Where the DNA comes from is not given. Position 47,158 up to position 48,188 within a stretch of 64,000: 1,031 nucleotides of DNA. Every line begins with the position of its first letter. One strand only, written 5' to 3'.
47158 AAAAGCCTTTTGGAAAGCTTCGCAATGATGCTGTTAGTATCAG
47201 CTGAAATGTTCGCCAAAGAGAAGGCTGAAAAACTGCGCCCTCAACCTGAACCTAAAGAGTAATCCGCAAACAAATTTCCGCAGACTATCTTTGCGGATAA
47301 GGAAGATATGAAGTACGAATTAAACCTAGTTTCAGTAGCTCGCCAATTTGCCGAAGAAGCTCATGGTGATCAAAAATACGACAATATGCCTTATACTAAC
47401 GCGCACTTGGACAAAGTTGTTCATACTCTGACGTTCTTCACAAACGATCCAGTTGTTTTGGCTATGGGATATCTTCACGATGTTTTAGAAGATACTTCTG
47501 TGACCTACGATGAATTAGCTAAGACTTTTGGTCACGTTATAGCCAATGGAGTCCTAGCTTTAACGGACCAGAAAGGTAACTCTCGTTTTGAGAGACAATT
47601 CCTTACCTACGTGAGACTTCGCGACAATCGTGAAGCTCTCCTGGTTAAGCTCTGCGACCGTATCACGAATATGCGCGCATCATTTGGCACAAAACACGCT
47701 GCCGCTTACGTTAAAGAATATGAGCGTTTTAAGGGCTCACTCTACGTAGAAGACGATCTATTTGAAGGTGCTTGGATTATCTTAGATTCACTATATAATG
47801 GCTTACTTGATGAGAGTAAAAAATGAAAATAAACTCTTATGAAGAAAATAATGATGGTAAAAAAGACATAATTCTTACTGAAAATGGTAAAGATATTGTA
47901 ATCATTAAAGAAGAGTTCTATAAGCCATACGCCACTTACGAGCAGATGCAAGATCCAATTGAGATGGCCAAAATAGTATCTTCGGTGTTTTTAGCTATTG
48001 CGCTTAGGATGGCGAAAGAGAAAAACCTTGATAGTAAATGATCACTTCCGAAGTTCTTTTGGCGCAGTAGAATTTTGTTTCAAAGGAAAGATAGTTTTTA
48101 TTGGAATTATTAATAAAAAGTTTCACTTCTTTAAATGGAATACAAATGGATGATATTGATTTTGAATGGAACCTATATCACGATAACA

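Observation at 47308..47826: Stand-alone SpoT/Mesh1-like HD hydrolase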

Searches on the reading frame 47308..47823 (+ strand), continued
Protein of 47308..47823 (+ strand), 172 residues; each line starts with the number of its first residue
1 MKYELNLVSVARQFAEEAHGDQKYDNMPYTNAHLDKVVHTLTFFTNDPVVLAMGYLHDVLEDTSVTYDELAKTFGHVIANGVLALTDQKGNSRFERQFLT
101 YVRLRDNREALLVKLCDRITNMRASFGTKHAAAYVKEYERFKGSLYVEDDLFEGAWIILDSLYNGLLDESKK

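Call 71: find_related_loci(query=A1, collection=viral_contigs, flank=3000)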
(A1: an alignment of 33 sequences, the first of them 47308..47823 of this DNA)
Query A1 (172 aa) in viral_contigs; peptide patterns used: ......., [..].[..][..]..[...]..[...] (x = any residue, [..] = any of these).
599 stretches matched a pattern (row limit reached: there are more); 388 encode a relative of the query (tblastn E <= 1e-3); the best 80 are kept; 80 distinct loci.
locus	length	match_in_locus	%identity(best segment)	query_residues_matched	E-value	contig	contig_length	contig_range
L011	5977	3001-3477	38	1-162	3e-31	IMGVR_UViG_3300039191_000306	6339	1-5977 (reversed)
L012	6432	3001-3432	45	8-149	1e-30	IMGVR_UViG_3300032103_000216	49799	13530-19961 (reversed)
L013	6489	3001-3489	42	5-162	1e-29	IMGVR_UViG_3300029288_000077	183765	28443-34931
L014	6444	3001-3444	42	14-159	1e-27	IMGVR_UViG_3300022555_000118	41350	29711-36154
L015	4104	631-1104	40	8-162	1e-27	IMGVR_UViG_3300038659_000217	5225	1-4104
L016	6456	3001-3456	40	14-162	3e-27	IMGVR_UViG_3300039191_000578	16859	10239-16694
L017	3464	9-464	40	14-162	3e-27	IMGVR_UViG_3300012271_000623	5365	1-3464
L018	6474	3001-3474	40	8-162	1e-27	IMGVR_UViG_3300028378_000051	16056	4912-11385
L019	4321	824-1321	40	6-162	3e-27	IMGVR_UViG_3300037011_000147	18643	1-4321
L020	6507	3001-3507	40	8-168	1e-25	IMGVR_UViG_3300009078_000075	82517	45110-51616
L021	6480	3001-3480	39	1-162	5e-26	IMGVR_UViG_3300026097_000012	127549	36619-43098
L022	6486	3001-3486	39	1-164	7e-26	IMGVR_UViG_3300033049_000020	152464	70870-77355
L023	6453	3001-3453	39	7-151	2e-25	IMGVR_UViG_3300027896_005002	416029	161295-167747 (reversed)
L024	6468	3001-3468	37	15-162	1e-23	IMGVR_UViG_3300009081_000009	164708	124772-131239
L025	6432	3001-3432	38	1-147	2e-25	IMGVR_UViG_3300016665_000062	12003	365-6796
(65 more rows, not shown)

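Call 73: find_related_loci(query=A1, collection=viral_contigs, flank=10000)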
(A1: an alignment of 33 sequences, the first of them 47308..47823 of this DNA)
Query A1 (172 aa) in viral_contigs; peptide patterns used: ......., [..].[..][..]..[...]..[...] (x = any residue, [..] = any of these).
599 stretches matched a pattern (row limit reached: there are more); 388 encode a relative of the query (tblastn E <= 1e-3); the best 80 are kept; 80 distinct loci.
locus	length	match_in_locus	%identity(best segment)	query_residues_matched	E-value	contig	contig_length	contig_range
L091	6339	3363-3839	38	1-162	7e-31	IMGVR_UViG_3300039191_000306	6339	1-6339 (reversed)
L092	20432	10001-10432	45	8-149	2e-30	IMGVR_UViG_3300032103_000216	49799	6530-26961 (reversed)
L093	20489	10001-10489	42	5-162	3e-29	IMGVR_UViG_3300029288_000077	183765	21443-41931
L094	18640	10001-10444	42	14-159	3e-27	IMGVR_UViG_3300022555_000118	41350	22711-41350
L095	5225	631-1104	40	8-162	3e-27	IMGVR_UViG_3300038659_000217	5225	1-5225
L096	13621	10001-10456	40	14-162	7e-27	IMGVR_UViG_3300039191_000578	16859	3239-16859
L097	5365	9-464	40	14-162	7e-27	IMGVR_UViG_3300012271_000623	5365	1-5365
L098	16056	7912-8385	40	8-162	3e-27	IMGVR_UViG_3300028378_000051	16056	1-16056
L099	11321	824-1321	40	6-162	8e-27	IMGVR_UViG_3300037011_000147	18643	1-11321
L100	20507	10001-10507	40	8-168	2e-25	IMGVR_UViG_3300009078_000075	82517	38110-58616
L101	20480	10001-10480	39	1-162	1e-25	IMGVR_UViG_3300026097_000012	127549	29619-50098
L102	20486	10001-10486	39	1-164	2e-25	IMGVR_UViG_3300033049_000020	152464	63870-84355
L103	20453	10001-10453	39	7-151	5e-25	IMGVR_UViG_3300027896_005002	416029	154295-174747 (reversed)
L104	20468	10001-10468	37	15-162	3e-23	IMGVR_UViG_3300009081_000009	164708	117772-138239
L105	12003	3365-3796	38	1-147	6e-25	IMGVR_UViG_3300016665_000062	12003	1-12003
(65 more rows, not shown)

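Call 79: get_annotated_region(hit=H54, flank=150)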
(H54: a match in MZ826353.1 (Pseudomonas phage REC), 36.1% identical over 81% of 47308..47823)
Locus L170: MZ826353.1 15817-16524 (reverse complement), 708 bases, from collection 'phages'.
description: Pseudomonas phage REC, complete genome.
organism: Pseudomonas phage REC (NCBI taxid 2873461)
taxonomy: Viruses; Duplodnaviria; Heunggongvirae; Uroviricota; Caudoviricetes; Otagovirus
host: Pseudomonas syringae pv. Tomato 192; source: recylced water; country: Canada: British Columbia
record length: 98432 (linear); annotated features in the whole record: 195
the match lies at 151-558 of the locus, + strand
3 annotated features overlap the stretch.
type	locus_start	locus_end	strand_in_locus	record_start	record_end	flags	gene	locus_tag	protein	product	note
CDS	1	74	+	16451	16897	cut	35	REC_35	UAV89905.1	hypothetical protein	-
CDS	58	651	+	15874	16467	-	34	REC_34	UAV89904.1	hypothetical protein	-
CDS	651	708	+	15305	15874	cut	33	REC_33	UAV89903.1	phosphoesterase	-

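Call 80: get_annotated_region(hit=H41, flank=150)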
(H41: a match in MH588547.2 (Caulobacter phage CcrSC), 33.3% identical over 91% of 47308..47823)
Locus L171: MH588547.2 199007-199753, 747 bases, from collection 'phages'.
description: Caulobacter phage CcrSC, complete genome.
organism: Caulobacter phage CcrSC (NCBI taxid 2283272)
taxonomy: Viruses; Duplodnaviria; Heunggongvirae; Uroviricota; Caudoviricetes; Dolichocephalovirinae; Bertelyvirus; Bertelyvirus SC
host: Caulobacter vibrioides CB15; source: -; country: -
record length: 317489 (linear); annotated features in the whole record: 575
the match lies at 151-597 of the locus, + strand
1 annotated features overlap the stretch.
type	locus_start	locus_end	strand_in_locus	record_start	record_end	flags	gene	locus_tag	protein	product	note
CDS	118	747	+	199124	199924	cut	-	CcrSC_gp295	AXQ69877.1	HD/PDEase domain protein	-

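Call 81: get_annotated_region(hit=H73, flank=150)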
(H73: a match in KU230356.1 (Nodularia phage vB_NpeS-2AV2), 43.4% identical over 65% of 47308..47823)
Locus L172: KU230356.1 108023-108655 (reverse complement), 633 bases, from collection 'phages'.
description: Nodularia phage vB_NpeS-2AV2, complete genome.
organism: Nodularia phage vB_NpeS-2AV2 (NCBI taxid 1777122)
taxonomy: Viruses; Duplodnaviria; Heunggongvirae; Uroviricota; Caudoviricetes; Ravarandavirus; Ravarandavirus rv2AV2
host: Nodularia sp. AV2; source: Baltic Sea water; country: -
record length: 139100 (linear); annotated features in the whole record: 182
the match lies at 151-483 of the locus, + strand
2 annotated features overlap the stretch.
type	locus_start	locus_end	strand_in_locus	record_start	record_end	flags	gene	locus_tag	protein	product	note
CDS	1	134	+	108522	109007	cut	-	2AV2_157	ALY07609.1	hypothetical protein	-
CDS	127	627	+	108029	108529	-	-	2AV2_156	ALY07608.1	HD domain protein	HD domain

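Call 82: get_annotated_region(hit=H98, flank=150)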
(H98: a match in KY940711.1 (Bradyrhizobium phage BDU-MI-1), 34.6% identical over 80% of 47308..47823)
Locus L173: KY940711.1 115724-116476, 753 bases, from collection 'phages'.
description: Bradyrhizobium phage BDU-MI-1, complete genome.
organism: Bradyrhizobium phage BDU-MI-1 (NCBI taxid 1983459)
taxonomy: Viruses; Duplodnaviria; Heunggongvirae; Uroviricota; Caudoviricetes
host: Bradyrhizobium diazoefficiens USDA110; source: -; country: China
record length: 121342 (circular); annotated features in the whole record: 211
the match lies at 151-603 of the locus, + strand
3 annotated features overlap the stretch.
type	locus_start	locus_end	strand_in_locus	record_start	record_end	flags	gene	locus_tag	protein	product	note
CDS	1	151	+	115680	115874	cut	-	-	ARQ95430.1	hypothetical protein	-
CDS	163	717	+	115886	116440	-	-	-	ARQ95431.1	GTP pyrophosphokinase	GTP pyrophosphokinase,(p)ppGpp synthetase I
CDS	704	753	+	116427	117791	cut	-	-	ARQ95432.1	protein RtcB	-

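Call 86: search_protein_families(library=pfam, alignment_id=A3, max_evalue=0.0001)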
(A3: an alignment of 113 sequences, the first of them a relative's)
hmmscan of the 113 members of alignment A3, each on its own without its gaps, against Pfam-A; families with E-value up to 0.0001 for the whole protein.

A. member 1, L071:612-1316:+ (235 aa): 3 families
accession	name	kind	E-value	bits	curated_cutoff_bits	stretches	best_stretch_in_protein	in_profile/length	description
PF07460.16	NUMOD3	-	5.4e-10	39.5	20.4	1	93-131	1-37/37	NUMOD3 motif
PF19835.5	SegE_GIY-YIG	-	1.8e-06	28.6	25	0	27-73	59-105/123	Putative endonuclease segE, GIY-YIG domain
PF01541.30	GIY-YIG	-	9.3e-06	26.3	22.6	1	2-74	2-74/78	GIY-YIG catalytic domain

B. families by the number of members that match (of 113 scanned): 32 families (the first 25 are shown)
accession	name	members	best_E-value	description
PF00149.33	Metallophos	3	3.4e-15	Calcineurin-like phosphoesterase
PF01145.31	Band_7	2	3.3e-26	SPFH domain / Band 7 family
PF03420.18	Peptidase_S77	2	1.9e-18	Prohead core protein serine protease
PF01541.30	GIY-YIG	2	9.6e-10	GIY-YIG catalytic domain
PF01068.26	DNA_ligase_A_M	2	1.7e-07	ATP dependent DNA ligase domain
PF01545.26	Cation_efflux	1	3.8e-37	Cation efflux family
PF08740.16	BCS1_N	1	4e-32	BCS1 N terminal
PF04446.17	Thg1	1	5.2e-32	tRNAHis guanylyltransferase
PF24116.1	DUF7390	1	1.2e-25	Domain of unknown function (DUF7390)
PF00574.28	CLP_protease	1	2.3e-24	Clp protease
PF08719.17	NADAR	1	2.6e-24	NADAR domain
PF24749.2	DUF7695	1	1.7e-23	Domain of unknown function (DUF7695)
PF18143.6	HAD_SAK_2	1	4.5e-22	HAD domain in Swiss Army Knife RNA repair proteins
PF24043.1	DUF7352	1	1.9e-20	Domain of unknown function (DUF7352)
PF00004.35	AAA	1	2.3e-19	ATPase family associated with various cellular activities (AAA)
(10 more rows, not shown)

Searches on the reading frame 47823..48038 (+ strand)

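Call 22: search_protein_families(library=pfam, proteins=[window:47823-48038:+], max_evalue=0.01)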
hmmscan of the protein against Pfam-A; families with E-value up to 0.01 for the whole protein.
window:47823-48038:+ (72 aa): 1 family
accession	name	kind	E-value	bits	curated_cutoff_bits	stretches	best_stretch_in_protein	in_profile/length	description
PF03725.20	RNase_PH_C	-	0.0021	18.4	20.8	1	5-50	20-65/67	3' exoribonuclease family, domain 2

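Call 23: search_protein_families(library=phrogs, proteins=[window:47823-48038:+], max_evalue=0.001)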
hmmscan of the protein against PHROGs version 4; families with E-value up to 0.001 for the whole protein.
window:47823-48038:+ (72 aa): 0 families
